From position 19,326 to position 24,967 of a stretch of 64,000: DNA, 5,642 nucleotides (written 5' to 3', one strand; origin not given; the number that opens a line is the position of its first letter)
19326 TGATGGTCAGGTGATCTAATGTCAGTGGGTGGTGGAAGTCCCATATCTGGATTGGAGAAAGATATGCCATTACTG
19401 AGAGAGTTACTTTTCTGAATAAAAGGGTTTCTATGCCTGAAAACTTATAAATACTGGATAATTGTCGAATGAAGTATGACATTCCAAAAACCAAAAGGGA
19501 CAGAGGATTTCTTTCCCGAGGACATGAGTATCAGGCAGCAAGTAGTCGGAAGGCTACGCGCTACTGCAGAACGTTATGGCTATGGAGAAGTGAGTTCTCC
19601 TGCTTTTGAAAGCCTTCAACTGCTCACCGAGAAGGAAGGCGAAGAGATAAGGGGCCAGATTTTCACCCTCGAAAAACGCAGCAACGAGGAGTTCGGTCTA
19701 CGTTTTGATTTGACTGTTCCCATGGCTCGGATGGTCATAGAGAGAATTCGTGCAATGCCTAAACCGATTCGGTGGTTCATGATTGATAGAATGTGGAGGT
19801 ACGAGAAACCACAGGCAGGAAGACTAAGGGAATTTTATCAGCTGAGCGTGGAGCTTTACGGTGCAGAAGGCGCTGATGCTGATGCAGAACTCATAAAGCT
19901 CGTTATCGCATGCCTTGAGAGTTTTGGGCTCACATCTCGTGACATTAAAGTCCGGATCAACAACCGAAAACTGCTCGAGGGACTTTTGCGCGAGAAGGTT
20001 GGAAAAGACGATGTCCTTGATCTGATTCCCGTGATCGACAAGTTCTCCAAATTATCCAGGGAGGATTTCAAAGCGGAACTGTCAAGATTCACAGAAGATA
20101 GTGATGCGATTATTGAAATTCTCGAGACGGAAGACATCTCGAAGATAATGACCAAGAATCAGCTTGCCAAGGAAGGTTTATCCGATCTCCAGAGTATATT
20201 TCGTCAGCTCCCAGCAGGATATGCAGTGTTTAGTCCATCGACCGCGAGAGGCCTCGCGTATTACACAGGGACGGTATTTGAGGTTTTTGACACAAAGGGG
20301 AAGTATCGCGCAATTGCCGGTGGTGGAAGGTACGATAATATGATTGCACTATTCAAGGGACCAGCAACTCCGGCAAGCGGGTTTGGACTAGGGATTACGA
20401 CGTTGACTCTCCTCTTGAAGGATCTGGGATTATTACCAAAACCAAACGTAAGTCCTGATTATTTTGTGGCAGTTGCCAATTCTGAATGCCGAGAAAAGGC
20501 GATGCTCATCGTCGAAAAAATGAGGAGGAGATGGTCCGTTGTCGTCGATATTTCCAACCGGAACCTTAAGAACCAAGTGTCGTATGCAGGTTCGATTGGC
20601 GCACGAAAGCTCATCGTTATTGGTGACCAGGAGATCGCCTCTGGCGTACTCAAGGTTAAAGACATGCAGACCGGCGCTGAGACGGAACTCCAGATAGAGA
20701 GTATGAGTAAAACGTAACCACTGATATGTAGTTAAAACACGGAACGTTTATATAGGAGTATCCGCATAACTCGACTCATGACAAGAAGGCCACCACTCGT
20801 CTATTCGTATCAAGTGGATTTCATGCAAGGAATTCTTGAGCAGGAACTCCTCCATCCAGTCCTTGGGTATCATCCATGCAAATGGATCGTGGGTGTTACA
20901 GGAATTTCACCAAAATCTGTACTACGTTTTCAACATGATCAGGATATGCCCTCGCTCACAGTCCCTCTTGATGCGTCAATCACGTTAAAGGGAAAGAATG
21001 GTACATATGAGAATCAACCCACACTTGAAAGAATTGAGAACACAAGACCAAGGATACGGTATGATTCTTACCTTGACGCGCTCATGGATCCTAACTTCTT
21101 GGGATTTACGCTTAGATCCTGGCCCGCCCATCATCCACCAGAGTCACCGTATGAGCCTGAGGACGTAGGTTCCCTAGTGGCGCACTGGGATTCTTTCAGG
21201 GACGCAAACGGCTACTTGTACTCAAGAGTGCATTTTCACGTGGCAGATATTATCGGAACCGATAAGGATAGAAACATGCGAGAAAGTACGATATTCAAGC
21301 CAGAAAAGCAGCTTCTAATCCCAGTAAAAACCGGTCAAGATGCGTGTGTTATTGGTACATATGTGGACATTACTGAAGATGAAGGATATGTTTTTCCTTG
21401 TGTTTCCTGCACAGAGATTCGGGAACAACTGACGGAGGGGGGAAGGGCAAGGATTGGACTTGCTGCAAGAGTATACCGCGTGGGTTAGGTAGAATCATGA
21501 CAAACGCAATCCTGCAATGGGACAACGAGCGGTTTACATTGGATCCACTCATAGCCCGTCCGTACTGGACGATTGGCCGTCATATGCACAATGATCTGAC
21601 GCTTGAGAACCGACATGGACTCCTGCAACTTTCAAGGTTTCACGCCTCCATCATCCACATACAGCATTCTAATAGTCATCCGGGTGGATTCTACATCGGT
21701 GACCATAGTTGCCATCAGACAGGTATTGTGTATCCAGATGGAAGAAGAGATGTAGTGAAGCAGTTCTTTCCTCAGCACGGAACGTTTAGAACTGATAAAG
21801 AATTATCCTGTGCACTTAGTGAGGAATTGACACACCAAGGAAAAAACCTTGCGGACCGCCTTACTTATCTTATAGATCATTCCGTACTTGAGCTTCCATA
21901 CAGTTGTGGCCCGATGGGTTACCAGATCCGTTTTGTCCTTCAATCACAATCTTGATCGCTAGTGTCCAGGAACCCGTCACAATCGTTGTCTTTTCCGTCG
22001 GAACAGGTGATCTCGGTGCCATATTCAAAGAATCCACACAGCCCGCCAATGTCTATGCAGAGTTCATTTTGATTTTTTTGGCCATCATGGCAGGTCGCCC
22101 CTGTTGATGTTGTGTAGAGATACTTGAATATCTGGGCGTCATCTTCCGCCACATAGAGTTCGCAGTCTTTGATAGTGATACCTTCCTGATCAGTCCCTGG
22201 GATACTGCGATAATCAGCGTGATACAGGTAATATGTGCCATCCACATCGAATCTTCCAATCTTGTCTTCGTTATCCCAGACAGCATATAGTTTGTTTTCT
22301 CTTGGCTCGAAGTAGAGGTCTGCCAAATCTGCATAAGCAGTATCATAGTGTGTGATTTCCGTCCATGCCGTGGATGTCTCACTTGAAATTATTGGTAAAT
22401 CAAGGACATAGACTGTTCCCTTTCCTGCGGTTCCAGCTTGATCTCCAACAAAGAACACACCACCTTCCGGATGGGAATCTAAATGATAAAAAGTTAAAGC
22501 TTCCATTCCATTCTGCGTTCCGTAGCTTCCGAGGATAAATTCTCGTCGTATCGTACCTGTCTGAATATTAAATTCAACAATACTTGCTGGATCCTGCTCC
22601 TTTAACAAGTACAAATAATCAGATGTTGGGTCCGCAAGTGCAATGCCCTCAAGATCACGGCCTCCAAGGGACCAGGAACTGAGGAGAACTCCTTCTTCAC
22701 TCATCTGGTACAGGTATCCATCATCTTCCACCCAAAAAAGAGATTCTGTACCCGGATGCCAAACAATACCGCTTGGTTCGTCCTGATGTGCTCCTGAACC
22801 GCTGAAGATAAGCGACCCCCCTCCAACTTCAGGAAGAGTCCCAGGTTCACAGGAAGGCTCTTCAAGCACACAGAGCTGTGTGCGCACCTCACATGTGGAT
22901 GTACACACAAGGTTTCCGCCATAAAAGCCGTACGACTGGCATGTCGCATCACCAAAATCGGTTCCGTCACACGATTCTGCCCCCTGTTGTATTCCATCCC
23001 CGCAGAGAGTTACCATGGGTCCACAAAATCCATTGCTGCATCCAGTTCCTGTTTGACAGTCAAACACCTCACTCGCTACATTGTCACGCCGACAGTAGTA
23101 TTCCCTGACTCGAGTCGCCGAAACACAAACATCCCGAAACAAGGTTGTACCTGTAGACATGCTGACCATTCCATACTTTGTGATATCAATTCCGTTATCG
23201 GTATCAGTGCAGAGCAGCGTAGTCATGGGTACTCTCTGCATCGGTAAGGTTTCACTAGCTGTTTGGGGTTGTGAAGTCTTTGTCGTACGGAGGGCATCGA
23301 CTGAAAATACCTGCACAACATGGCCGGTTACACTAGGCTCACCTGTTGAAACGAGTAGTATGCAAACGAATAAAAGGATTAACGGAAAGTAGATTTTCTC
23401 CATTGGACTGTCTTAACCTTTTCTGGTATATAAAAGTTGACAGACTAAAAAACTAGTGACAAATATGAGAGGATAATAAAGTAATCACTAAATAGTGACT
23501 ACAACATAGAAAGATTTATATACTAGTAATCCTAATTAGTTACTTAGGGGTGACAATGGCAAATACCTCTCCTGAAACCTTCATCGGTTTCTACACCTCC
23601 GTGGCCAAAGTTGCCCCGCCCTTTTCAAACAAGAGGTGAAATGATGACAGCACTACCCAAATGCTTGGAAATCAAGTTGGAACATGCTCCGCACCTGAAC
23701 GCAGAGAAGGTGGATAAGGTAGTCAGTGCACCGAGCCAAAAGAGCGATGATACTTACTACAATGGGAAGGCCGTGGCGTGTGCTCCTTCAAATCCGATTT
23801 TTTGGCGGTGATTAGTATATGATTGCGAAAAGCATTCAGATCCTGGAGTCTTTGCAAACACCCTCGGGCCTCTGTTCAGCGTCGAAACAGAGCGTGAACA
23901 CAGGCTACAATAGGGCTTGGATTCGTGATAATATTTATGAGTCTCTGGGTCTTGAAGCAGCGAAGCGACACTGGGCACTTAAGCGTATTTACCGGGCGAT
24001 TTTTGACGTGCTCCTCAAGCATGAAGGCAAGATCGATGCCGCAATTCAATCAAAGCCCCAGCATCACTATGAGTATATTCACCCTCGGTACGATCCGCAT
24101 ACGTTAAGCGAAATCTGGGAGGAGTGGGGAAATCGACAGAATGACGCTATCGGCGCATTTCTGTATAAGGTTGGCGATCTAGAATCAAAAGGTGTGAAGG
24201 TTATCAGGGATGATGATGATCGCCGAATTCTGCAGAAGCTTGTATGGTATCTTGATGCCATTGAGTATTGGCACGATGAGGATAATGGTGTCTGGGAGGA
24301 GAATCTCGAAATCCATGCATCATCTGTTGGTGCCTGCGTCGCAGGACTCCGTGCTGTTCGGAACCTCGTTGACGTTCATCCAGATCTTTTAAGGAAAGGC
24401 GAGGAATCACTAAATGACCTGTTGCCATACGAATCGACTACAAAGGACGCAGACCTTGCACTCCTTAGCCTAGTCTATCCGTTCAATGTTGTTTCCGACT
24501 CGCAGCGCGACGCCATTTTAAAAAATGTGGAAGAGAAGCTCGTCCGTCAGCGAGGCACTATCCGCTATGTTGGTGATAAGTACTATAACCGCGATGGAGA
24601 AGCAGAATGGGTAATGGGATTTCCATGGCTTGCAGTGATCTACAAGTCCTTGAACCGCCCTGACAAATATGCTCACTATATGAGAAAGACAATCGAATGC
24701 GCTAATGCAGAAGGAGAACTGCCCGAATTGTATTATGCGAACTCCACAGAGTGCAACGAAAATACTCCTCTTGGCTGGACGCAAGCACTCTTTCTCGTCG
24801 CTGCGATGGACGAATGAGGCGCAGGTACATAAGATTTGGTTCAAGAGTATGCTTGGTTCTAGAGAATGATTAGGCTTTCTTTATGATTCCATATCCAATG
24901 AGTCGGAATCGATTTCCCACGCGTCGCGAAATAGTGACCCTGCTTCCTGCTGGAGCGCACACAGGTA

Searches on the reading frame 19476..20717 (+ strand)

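Call 70: search_protein_families(library=pfam, proteins=[window:19476-20717:+], max_evalue=0.0001)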
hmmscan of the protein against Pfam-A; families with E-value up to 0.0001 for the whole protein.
window:19476-20717:+ (413 aa): 4 families
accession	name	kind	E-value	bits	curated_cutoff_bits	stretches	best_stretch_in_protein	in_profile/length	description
PF13393.11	tRNA-synt_His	-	1.6e-49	169.2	25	1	8-310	1-308/308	Histidyl-tRNA synthetase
PF03129.25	HGTP_anticodon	-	1.1e-10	41.9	21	1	330-411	3-88/94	Anticodon binding domain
PF00587.30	tRNA-synt_2b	-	4.8e-10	40.2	29.3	1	63-281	1-132/179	tRNA synthetase class II core domain (G, H, P, S and T)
PF00152.25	tRNA-synt_2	-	5.7e-05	22.8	25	0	16-150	21-144/308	tRNA synthetases class II (D, K and N)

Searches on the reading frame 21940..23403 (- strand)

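Call 70: search_protein_families(library=pfam, proteins=[window:21940-23403:-], max_evalue=0.0001)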
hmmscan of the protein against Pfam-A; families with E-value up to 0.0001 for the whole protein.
window:21940-23403:- (487 aa): 1 family
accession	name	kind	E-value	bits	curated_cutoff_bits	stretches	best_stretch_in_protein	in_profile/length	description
PF06977.17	SdiA-regulated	-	2.5e-07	30.6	21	0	208-294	23-114/249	SdiA-regulated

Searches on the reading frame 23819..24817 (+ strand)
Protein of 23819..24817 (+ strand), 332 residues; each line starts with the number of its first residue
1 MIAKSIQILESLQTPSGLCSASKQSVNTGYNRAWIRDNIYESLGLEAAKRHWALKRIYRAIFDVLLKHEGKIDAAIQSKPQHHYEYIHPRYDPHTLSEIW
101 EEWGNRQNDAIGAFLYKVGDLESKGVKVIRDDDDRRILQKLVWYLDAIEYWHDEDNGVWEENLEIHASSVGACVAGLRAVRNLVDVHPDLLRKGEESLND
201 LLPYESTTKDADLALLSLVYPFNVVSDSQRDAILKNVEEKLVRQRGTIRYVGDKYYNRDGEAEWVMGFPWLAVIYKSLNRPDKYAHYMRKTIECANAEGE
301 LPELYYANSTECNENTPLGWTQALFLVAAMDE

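Call 70: search_protein_families(library=pfam, proteins=[window:23819-24817:+], max_evalue=0.0001)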
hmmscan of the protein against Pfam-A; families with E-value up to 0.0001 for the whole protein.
window:23819-24817:+ (332 aa): 1 family
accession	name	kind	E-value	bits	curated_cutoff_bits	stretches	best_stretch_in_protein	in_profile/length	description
PF00723.27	Glyco_hydro_15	-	7.9e-13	48.5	22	1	10-317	16-271/427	Glycosyl hydrolases family 15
